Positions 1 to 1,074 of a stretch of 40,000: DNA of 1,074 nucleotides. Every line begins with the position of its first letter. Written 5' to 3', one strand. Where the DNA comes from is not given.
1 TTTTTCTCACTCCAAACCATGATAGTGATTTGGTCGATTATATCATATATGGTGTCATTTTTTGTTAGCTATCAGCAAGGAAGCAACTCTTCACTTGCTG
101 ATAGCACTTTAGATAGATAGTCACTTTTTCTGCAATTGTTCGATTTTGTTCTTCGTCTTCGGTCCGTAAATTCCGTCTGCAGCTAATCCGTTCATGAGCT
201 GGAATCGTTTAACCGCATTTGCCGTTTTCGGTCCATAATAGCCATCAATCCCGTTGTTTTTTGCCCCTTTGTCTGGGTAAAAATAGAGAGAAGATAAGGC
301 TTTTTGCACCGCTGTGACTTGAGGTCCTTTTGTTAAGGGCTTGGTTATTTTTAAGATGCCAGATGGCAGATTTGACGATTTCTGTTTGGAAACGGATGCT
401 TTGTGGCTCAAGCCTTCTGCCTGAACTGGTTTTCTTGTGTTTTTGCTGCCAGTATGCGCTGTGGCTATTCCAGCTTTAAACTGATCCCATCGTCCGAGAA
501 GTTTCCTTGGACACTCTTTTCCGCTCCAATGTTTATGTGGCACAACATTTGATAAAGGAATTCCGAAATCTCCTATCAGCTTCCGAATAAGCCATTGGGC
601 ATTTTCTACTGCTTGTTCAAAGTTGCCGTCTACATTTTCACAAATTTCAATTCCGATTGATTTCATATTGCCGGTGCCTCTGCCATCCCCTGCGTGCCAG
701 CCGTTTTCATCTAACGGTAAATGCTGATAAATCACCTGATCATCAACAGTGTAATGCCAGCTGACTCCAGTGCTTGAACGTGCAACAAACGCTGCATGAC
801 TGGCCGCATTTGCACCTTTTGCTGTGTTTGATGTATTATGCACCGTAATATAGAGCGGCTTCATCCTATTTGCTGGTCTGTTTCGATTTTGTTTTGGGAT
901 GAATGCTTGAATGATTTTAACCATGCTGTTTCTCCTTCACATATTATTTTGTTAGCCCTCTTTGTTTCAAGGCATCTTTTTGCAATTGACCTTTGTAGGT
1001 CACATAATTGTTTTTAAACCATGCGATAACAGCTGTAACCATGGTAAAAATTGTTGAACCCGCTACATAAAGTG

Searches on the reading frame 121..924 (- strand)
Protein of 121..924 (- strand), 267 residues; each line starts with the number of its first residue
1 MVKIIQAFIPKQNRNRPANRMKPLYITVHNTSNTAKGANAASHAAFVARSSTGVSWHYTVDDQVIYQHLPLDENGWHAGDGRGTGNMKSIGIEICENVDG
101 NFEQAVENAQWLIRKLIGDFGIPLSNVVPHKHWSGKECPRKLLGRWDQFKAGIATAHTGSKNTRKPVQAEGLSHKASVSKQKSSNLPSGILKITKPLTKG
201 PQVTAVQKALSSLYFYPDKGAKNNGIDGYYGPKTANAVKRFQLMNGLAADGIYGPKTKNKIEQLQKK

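Call 22: search_protein_families(library=pfam, proteins=[window:121-924:-], max_evalue=0.001)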
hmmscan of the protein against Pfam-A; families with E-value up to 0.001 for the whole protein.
window:121-924:- (267 aa): 2 families
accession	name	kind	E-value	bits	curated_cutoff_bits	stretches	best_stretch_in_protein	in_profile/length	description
PF01510.30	Amidase_2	-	3.8e-26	92.4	26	1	20-140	2-130/131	N-acetylmuramoyl-L-alanine amidase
PF01471.23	PG_binding_1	-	1.4e-18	67.3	23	1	200-260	2-56/57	Putative peptidoglycan binding domain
